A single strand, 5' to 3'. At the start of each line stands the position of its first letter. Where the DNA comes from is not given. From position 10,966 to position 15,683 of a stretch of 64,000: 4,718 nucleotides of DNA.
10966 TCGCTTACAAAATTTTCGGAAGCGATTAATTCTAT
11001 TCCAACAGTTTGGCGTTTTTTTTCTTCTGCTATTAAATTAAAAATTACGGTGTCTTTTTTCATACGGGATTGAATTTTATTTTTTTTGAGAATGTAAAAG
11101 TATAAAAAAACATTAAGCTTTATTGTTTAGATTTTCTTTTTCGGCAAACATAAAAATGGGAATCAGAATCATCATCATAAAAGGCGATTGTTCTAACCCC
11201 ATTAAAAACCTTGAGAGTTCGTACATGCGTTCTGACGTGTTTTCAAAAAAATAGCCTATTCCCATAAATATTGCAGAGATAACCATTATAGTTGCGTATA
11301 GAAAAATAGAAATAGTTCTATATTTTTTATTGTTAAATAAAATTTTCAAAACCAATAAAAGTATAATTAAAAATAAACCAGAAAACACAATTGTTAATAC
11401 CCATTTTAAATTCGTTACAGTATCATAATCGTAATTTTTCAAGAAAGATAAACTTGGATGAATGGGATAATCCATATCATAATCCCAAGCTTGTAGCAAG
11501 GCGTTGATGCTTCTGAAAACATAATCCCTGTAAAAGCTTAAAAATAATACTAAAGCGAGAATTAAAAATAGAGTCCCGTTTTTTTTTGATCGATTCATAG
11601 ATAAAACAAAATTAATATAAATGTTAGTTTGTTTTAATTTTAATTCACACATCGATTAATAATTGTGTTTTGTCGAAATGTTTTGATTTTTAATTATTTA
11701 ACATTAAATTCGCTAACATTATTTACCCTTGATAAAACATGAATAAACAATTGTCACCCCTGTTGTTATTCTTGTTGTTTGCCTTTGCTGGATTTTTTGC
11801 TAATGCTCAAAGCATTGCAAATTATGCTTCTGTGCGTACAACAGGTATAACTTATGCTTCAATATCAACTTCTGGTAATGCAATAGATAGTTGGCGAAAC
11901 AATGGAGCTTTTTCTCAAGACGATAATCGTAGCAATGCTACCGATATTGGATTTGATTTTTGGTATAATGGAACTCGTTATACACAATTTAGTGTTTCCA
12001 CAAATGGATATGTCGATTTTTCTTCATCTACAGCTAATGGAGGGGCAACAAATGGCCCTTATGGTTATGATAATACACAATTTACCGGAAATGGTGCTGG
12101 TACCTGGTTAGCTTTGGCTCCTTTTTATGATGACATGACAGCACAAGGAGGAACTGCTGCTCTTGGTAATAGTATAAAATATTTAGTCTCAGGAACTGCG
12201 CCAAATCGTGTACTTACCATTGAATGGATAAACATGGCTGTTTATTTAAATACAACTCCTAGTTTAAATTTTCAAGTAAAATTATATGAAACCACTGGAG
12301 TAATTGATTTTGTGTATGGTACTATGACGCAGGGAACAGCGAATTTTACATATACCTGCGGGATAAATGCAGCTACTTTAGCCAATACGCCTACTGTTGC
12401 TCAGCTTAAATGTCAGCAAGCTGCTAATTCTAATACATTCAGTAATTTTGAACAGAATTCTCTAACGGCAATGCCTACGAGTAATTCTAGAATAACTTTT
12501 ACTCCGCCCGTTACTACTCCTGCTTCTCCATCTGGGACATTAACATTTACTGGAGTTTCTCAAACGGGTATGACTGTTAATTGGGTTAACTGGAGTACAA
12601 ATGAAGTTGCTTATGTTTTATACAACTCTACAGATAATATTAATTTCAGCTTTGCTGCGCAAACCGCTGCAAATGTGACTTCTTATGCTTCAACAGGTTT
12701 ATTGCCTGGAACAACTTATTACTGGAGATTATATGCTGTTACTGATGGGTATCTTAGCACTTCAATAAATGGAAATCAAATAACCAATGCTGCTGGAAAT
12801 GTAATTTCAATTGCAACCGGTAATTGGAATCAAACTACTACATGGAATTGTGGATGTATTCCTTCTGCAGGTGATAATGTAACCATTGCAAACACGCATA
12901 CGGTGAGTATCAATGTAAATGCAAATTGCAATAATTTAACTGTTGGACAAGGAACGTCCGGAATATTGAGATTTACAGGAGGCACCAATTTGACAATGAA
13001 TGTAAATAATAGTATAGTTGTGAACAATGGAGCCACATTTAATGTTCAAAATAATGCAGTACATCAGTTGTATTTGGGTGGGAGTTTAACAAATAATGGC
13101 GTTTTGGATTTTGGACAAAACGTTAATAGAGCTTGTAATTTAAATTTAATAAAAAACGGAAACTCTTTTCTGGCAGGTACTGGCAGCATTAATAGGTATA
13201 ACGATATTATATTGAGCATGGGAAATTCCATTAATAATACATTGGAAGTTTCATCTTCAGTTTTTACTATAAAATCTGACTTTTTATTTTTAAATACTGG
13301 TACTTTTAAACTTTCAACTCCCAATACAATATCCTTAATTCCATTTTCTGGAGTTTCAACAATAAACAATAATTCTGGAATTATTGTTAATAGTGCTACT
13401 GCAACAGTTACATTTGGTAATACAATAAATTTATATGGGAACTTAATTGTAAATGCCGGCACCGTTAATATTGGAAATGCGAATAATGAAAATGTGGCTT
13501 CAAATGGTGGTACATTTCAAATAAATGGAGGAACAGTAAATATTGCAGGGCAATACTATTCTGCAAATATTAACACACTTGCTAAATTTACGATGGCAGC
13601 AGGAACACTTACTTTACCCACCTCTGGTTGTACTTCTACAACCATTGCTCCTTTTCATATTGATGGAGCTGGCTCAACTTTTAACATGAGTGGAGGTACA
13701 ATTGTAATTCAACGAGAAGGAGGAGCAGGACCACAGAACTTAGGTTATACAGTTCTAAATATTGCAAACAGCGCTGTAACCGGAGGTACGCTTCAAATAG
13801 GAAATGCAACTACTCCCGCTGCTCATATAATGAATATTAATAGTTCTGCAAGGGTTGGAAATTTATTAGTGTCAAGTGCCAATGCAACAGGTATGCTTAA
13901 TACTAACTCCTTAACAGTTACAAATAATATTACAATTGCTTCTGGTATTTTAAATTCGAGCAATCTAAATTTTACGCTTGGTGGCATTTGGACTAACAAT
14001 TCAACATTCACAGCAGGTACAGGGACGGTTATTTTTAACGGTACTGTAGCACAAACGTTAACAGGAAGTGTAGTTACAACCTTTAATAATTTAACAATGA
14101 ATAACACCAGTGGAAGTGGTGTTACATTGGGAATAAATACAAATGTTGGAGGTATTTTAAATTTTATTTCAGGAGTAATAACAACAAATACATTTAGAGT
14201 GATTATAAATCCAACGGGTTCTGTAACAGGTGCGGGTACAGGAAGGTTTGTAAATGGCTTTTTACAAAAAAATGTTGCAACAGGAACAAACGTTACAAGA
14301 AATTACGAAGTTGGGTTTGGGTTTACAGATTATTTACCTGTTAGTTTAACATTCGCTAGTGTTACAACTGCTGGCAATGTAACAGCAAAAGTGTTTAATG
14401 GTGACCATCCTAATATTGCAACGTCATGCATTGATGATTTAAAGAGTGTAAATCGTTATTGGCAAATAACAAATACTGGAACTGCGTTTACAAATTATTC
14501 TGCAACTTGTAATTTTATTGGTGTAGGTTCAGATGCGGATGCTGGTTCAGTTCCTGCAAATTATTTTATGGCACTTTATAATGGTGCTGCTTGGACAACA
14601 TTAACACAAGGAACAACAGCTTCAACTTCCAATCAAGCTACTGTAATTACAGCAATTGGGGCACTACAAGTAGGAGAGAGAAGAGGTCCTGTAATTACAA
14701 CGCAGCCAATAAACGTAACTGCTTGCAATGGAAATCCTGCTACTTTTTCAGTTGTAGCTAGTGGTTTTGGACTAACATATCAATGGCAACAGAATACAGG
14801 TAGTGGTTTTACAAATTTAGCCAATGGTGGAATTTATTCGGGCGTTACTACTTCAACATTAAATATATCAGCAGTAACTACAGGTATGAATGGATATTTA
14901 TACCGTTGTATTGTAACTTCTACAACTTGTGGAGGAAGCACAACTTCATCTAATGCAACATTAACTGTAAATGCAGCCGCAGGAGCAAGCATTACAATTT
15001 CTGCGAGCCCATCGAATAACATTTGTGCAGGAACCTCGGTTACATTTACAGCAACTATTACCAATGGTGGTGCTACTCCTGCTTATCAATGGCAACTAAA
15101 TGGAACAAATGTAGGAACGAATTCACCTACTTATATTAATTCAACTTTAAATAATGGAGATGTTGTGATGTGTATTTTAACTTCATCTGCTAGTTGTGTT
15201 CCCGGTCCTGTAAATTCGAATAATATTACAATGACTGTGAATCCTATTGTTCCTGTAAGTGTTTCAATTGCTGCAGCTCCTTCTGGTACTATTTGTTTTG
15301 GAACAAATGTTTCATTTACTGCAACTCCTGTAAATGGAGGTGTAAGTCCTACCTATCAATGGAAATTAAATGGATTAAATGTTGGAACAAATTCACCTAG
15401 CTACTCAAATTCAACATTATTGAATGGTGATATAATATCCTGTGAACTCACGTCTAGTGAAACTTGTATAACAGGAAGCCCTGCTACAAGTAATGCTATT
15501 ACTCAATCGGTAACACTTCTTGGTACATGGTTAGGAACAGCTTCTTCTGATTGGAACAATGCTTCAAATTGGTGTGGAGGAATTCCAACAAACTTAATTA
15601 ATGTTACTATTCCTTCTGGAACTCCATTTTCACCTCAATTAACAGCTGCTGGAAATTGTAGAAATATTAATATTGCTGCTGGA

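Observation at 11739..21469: Two convergent paralogous T9SS adhesin genes (2123 aa and 802 aa) bracketing the exosortase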

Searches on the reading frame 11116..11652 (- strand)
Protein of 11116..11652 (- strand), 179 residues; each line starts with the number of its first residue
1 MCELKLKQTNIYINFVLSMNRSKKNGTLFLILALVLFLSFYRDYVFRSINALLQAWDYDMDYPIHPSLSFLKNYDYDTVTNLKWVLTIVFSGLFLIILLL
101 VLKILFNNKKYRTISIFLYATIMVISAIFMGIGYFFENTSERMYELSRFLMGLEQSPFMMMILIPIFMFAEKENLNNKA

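Call 7: search_protein_families(library=pfam, proteins=[window:11116-11652:-], max_evalue=0.01)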
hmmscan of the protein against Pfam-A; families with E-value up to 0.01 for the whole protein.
window:11116-11652:- (179 aa): 0 families

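Call 8: search_protein_families(library=ncbifam, proteins=[window:11116-11652:-], max_evalue=0.1)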
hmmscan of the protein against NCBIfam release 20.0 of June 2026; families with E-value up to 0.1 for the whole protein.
window:11116-11652:- (179 aa): 2 families
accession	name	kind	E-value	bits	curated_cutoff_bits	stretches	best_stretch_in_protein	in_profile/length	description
NF046082.1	assoc_w_XrtX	equivalog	6.6e-19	68.1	75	1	24-168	3-145/147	XrtX-associated membrane protein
TIGR04127.1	flavo_near_exo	equivalog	0.018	15.2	35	1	74-172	38-135/136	exosortase F system-associated membrane protein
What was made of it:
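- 11113..11652 (-): XrtX-associated membrane protein. The ORF is 179 aa, but the likely start is Met19 at 11598, which gives 161 aa as in the orthologs. The giant gene separates it from xrtX. NF046082 scores 68.1 bits, below its cut-off of 75 (call 8).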

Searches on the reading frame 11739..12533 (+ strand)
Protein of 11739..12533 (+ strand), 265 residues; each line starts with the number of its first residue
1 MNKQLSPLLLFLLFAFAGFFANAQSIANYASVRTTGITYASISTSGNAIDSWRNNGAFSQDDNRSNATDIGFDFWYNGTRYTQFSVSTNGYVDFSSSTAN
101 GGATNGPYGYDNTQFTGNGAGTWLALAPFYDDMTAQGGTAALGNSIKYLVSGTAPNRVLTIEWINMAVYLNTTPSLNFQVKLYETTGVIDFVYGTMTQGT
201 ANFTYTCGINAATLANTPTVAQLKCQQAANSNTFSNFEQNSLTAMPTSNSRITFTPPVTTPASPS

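Call 31: search_protein_families(library=pfam, proteins=[window:11739-12533:+], max_evalue=1)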
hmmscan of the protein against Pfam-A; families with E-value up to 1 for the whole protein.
seq(265 aa): 0 families

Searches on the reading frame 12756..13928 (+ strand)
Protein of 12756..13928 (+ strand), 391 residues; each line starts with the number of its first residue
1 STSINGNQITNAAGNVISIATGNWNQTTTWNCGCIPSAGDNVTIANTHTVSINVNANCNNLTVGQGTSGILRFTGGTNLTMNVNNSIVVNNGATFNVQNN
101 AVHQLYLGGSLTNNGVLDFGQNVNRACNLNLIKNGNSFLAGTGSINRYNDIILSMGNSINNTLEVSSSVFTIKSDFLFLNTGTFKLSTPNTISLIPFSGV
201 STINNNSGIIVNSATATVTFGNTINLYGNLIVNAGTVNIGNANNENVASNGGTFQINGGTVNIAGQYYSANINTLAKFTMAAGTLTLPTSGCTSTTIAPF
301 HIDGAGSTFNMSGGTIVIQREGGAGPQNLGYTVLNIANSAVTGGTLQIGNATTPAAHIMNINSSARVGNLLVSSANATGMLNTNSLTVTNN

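Call 31: search_protein_families(library=pfam, proteins=[window:12756-13928:+], max_evalue=1)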
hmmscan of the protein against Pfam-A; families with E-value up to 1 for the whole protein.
seq(391 aa): 1 family
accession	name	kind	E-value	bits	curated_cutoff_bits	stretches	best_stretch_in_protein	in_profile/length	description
PF10162.14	G8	-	4.2e-07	30.3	22.9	1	29-95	1-64/124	G8 domain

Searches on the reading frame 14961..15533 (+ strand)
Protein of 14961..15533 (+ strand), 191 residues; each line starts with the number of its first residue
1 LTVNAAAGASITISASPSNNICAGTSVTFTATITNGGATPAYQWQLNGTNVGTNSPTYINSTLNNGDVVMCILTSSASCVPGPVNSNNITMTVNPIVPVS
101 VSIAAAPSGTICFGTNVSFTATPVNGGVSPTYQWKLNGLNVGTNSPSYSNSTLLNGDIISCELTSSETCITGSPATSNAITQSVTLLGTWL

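Call 31: search_protein_families(library=pfam, proteins=[window:14961-15533:+], max_evalue=1)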
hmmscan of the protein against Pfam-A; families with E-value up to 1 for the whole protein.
seq(191 aa): 8 families
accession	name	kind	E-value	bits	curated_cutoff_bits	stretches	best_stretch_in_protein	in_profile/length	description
PF13927.12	Ig_3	-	2.6e-07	31.5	30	2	13-61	4-57/78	Immunoglobulin domain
PF16820.11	PKD_3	-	3.7e-05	23.9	26.3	1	20-68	14-60/68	PKD-like domain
PF00801.26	PKD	-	0.0014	19.1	23.5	1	11-52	2-39/80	PKD domain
PF19081.6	Ig_7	-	0.0096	16.6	27.3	2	17-95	8-84/84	Ig-like domain CHU_C associated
PF18911.6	PKD_4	-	0.011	16.2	27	1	13-47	6-42/85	PKD domain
PF07705.17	CARDB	-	0.18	12.5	22.7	1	13-69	6-63/101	CARDB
PF12593.13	McyA_C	-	0.25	11.4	25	0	32-46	19-33/43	Microcystin synthetase C terminal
PF20579.4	LapA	-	0.68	10.8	27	0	11-40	5-32/99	LapA domain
